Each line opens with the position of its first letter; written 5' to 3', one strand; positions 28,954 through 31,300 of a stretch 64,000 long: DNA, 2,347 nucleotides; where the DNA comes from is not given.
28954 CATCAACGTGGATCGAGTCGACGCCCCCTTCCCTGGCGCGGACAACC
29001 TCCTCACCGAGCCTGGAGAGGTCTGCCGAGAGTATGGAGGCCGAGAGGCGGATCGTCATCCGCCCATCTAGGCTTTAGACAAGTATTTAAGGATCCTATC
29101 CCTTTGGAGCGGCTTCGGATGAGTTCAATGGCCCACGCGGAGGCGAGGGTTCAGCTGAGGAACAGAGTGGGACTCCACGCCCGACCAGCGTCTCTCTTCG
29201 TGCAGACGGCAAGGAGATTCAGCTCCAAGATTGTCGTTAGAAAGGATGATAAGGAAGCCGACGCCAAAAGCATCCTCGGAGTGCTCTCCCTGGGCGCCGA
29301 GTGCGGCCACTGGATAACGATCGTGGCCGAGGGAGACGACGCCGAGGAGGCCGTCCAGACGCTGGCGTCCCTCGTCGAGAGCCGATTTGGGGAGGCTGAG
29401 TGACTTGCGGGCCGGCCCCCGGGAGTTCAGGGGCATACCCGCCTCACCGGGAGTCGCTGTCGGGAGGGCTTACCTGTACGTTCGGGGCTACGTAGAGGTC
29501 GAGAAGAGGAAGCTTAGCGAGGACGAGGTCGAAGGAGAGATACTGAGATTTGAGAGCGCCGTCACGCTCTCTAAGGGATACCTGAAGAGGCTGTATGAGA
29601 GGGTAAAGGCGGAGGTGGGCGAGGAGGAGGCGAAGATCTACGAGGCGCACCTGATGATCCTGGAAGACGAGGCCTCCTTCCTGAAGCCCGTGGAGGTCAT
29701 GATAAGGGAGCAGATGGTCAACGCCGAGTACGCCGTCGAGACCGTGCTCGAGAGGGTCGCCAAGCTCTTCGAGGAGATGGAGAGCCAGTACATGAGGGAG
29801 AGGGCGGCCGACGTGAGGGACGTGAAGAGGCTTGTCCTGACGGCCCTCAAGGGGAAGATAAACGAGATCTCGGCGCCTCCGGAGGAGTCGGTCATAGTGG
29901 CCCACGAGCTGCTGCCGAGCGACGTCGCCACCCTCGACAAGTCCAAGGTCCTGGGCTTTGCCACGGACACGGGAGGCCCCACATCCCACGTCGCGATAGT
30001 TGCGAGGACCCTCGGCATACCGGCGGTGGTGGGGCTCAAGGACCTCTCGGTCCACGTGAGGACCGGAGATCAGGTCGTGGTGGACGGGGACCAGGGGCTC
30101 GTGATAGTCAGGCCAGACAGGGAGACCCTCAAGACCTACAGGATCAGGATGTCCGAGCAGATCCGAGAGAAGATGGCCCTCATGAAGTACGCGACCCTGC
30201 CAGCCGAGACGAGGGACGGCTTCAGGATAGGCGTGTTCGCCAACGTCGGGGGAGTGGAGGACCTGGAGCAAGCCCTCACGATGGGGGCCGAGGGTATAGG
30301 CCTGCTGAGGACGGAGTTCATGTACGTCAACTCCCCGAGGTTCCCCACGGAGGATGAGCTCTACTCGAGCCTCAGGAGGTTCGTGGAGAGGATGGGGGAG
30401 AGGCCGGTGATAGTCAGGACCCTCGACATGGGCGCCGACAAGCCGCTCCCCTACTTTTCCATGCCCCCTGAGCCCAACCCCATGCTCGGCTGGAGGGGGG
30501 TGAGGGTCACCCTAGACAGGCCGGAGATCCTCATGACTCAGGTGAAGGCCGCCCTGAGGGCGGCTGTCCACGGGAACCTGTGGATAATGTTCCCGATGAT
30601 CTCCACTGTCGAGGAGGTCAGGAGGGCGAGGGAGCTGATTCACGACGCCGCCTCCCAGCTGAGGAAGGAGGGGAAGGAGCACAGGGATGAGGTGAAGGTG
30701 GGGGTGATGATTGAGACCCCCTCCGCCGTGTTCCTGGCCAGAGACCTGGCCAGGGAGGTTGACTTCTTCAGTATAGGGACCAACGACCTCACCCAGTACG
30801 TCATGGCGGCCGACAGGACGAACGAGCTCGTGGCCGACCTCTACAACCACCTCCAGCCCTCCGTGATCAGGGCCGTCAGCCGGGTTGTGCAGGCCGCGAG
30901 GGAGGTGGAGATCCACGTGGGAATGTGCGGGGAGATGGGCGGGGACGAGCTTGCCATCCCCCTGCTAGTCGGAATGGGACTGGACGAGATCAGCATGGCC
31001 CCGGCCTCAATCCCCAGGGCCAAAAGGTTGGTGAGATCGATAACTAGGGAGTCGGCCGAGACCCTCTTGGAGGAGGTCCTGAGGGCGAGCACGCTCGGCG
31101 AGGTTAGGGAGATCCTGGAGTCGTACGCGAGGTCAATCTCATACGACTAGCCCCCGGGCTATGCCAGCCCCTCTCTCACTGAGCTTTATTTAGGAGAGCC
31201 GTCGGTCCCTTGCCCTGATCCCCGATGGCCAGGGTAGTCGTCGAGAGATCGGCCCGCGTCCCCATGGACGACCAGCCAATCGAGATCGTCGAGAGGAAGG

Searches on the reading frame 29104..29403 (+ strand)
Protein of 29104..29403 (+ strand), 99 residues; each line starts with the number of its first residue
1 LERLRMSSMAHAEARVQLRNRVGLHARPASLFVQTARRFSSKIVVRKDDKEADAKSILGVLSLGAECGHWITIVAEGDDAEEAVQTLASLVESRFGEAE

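Call 3: search_protein_families(library=pfam, proteins=[window:29104-29403:+], max_evalue=0.01)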
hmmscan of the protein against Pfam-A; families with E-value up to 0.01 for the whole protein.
window:29104-29403:+ (99 aa): 1 family
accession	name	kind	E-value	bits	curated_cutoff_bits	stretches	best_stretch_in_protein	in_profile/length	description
PF00381.24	PTS-HPr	-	4.4e-31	107.2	23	1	13-92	2-80/81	PTS HPr component phosphorylation site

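Call 4: search_protein_families(library=ncbifam, proteins=[window:29104-29403:+], max_evalue=0.01)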
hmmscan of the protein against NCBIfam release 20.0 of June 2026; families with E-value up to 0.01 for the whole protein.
window:29104-29403:+ (99 aa): 9 families
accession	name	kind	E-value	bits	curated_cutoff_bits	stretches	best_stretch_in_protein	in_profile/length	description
TIGR01003.1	PTS_HPr_family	subfamily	8.5e-28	96.2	47.9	1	12-92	2-82/82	HPr family phosphocarrier protein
NF010354.0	PRK13782.1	equivalog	1e-26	92.8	123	1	13-92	3-82/85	HPr family phosphocarrier protein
NF041319.1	PTS-HPr_Halo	equivalog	2.8e-21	75.8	140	1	16-91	5-83/87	phosphocarrier protein HPr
NF010352.0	PRK13780.1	equivalog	3.3e-21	75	110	1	18-92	8-82/88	phosphocarrier protein HPr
NF008319.0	PRK11109.1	equivalog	2.7e-20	73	302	1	10-98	284-375/376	fused PTS fructose transporter subunit IIA/HPr protein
NF010351.0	PRK13779.1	equivalog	1e-16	60.8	766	1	17-97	296-379/503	bifunctional PTS system fructose-specific transporter subunit IIA/HPr protein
NF008104.0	PRK10850.1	equivalog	9.7e-16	57.6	153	1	18-91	8-81/85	phosphocarrier protein Hpr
NF008146.0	PRK10897.1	equivalog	6.5e-15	55.2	119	1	14-97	5-89/90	PTS phosphocarrier protein NPr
NF008478.1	PRK11377.1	equivalog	2e-14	53.5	520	1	11-98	155-242/473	dihydroxyacetone kinase phosphoryl donor subunit DhaM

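Call 28: search_solved_structures(query=window:29104-29403:+, max_evalue=0.00001, show_alignments=2)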
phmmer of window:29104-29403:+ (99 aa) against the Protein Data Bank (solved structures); distinct sequences matched with E-value up to 0.00001: 33.
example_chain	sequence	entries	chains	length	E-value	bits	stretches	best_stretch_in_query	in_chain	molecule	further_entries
3le1_A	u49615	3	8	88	3.2e-28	100.4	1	13-97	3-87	Phosphotransferase system, HPr-related proteins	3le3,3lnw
3le5_A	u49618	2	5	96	3.7e-28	100.2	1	13-97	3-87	Phosphotransferase system, HPr-related proteins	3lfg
3ihs_A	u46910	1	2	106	6.8e-21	77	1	2-91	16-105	Phosphocarrier protein HPr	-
1zvv_W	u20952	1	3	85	2.7e-20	75.1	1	13-93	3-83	HPr-like protein crh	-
1mo1_A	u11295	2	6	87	3.6e-20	74.7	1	13-93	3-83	Hpr-like protein crh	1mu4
2ak7_A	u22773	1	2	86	3.8e-20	74.7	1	13-93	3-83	HPr-like protein crh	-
2rlz_A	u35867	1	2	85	3.8e-20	74.6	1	13-93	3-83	HPr-like protein crh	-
1k1c_A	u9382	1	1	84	4.4e-20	74.5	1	14-93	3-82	catabolite repression HPr-like protein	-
1pch_A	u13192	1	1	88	4.6e-15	58.5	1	18-89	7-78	PHOSPHOCARRIER PROTEIN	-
1y4y_A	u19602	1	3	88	7.9e-15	57.7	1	16-90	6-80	Phosphocarrier protein HPr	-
1ka5_A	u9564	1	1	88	2.5e-14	56.1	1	20-91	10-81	PHOSPHOCARRIER PROTEIN HPR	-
1qr5_A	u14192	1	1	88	3.9e-14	55.5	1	20-91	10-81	PHOSPHOCARRIER PROTEIN HPR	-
1y50_A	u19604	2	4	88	4.2e-14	55.4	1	16-90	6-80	Phosphocarrier protein HPr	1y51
1txe_A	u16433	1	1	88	1e-13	54.1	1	20-91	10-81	Phosphocarrier protein HPr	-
7x7h_B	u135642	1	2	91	1e-13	54.1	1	11-92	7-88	HPr family phosphocarrier protein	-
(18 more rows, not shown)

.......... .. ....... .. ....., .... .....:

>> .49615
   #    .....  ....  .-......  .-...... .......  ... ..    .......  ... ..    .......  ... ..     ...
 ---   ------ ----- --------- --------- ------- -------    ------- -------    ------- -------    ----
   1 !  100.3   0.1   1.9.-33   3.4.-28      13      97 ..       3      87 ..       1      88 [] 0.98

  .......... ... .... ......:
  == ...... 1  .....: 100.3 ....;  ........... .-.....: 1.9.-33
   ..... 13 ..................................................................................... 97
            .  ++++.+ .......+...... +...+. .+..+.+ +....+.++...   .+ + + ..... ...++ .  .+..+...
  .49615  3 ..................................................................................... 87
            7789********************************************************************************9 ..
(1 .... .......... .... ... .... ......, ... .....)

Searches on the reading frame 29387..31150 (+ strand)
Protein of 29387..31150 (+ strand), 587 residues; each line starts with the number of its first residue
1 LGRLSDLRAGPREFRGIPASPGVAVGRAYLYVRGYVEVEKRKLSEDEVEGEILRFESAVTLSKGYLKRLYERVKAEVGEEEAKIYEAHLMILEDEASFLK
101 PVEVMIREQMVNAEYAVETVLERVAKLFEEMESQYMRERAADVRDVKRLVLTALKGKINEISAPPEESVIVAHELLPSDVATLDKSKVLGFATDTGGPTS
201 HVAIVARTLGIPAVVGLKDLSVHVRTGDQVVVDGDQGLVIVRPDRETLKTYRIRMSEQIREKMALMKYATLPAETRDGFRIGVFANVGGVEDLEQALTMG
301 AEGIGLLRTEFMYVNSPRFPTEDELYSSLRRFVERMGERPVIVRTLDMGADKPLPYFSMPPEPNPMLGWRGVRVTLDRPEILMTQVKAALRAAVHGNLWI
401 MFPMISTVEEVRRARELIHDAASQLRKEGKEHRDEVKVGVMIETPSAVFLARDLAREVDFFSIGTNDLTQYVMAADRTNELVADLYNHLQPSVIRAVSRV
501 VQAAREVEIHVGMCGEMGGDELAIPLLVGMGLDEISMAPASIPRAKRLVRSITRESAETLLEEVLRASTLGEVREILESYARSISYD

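Call 3: search_protein_families(library=pfam, proteins=[window:29387-31150:+], max_evalue=0.01)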
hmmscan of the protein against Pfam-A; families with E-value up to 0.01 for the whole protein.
window:29387-31150:+ (587 aa): 4 families
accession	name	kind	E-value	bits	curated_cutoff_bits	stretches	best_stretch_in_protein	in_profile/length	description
PF02896.24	PEP-utilizers_C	-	2.7e-115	385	22.8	1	267-552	6-291/293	PEP-utilising enzyme, PEP-binding domain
PF05524.18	PEP-utilisers_N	-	3.7e-32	111.4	24.4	1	15-139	1-121/121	PEP-utilising enzyme, N-terminal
PF00391.29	PEP-utilizers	-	3e-25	88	23.1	1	165-237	2-72/72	PEP-utilising enzyme, mobile domain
PF03328.21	HpcH_HpaI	-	3.7e-06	26.8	25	1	372-509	64-185/221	HpcH/HpaI aldolase/citrate lyase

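Call 4: search_protein_families(library=ncbifam, proteins=[window:29387-31150:+], max_evalue=0.01)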
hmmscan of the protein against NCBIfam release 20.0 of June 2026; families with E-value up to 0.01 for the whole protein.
window:29387-31150:+ (587 aa): 26 families (the best 25 are shown)
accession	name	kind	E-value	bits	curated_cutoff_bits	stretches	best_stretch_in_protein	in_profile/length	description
TIGR01417.1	PTS_I_fam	equivalog_domain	3.7e-185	616.6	341.7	1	15-577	2-564/565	phosphoenolpyruvate--protein phosphotransferase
NF008382.0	PRK11177.1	equivalog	6.4e-179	596.3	824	1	16-582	4-570/575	phosphoenolpyruvate-protein phosphotransferase PtsI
NF008283.0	PRK11061.1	equivalog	4.2e-135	451.8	583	1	13-580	170-734/748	phosphoenolpyruvate--protein phosphotransferase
NF005057.0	PRK06464.1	equivalog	3e-69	233.9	598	2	323-556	555-792/798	phosphoenolpyruvate synthase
TIGR01418.1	PEP_synth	equivalog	2.8e-65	221.1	739.75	2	323-552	549-782/784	pyruvate, water dikinase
TIGR01828.1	pyru_phos_dikin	equivalog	2.7e-50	171.2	843.45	2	362-546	652-857/865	pyruvate, phosphate dikinase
NF008478.1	PRK11377.1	equivalog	1.6e-36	126.3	520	1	22-239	256-470/473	dihydroxyacetone kinase phosphoryl donor subunit DhaM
NF004881.0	PRK06241.2-2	equivalog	1.1e-12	47.1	883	1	188-241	836-889/898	phosphoenolpyruvate synthase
NF006153.0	PRK08296.1-5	subfamily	1.9e-12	46.4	578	1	158-240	524-604/608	hypothetical protein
NF004531.0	PRK05878.1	equivalog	8.6e-12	44.4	456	1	166-240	383-455/534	pyruvate, phosphate dikinase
NF052631.1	prodigiosin_PigC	equivalog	1.2e-11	43.3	1300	1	190-241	830-881/883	prodigiosin ligase PigC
NF006151.0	PRK08296.1-3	equivalog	5e-10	38.5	693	1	186-241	547-602/604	hypothetical protein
NF006150.0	PRK08296.1-2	subfamily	2.3e-09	36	650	1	161-244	526-608/633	hypothetical protein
NF004878.0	PRK06241.1-3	subfamily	3.8e-09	35.2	945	1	189-241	836-888/891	phosphoenolpyruvate synthase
NF052632.1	undecylprod_RedH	equivalog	7.5e-09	34.1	1350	1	190-241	826-877/880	undecylprodigiosin ligase RedH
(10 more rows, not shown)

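Call 27: find_homologous_proteins(query=window:29399-31150:+, max_evalue=1e-10)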
Query window:29399-31150:+ (583 aa): 8000 proteins with E <= 1e-10 among 8000 candidates; the best 120 are listed.
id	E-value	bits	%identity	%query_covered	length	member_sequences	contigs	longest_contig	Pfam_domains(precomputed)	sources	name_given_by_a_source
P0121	0.0e+0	1251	100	100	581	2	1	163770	PF05524.19,PF00391.30,PF02896.25,PF03328.21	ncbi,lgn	-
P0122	0.0e+0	1102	85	99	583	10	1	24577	PF05524.19,PF00391.30,PF02896.25,PF03328.21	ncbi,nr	ncbi:MAG: phosphoenolpyruvate--protein phosphotransferase [Candidatus Korarchaeota archaeon]|nr:phos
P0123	5.8e-292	987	76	99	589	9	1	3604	PF05524.19,PF00391.30,PF02896.25,PF03328.21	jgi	-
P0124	8.7e-195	667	57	97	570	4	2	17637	PF05524.19,PF00391.30,PF02896.25,PF03328.21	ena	-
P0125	3.3e-190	652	56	96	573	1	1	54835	PF05524.19,PF00391.30,PF02896.25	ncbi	-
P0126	3.5e-190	651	56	96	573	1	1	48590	PF05524.19,PF00391.30,PF02896.25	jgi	-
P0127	7.1e-190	650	55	98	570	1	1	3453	PF05524.19,PF00391.30,PF02896.25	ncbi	-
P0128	1.4e-189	649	56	96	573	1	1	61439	PF05524.19,PF00391.30,PF02896.25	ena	-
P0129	3.4e-189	648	54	98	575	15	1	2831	PF05524.19,PF00391.30,PF02896.25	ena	-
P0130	7.6e-188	644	53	98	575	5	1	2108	PF05524.19,PF00391.30,PF02896.25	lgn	-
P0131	6.5e-187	641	54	98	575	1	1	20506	PF05524.19,PF00391.30,PF02896.25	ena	-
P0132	6.5e-187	641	54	98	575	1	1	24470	PF05524.19,PF00391.30,PF02896.25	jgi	-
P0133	3.5e-183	628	52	97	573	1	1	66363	PF05524.19,PF00391.30,PF02896.25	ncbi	-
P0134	3.0e-174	599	51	96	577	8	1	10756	PF05524.19,PF00391.30,PF02896.25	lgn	-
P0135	2.0e-169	583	49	98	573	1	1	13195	PF05524.19,PF00391.30,PF02896.25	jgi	-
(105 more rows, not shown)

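Call 29: find_encoding_contigs(protein=P0121, flank=10000, max_places=3)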
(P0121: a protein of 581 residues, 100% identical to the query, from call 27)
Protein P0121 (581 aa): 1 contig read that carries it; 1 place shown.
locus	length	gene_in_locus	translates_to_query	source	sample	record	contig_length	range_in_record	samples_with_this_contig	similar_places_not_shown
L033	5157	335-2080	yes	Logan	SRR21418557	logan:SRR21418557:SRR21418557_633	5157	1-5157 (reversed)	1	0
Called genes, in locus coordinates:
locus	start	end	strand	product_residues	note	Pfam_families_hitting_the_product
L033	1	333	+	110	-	?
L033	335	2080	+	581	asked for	PF05524:PEP-utilisers_N, PF00391:PEP-utilizers, PF02896:PEP-utilizers_C, PF03328:HpcH_HpaI (weak)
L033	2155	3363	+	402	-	PF01941:AdoMet_Synthase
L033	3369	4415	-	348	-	PF03351:DOMON (weak)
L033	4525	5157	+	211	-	?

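Call 81: find_encoding_contigs(protein=P0134, flank=10000, max_places=3)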
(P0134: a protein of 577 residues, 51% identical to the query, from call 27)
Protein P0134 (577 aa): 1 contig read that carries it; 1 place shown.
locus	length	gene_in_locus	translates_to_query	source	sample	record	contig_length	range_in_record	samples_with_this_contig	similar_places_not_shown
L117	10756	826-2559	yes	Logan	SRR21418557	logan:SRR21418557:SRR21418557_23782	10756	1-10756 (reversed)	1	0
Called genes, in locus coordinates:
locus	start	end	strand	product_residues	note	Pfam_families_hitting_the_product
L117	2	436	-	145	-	?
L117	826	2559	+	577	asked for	PF05524:PEP-utilisers_N, PF00391:PEP-utilizers, PF02896:PEP-utilizers_C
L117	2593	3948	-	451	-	PF03611:EIIC-GAT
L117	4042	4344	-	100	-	PF02302:PTS_IIB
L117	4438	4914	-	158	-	PF00359:PTS_EIIA_2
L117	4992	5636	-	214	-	PF05724:TPMT, PF13489:Methyltransf_23, PF03291:mRNA_G-N7_MeTrfase (weak), PF02353:CMAS, PF13649:Methyltransf_25, PF13847:Methyltransf_31, PF08241:Methyltransf_11, PF08242:Methyltransf_12, +5 more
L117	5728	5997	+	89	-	PF00381:PTS-HPr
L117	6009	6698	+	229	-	PF00483:NTP_transferase, PF12804:NTP_transf_3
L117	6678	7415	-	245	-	PF01812:5-FTHF_cyc-lig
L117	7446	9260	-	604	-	PF13522:GATase_6, PF13537:GATase_7, PF01380:SIS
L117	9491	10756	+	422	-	?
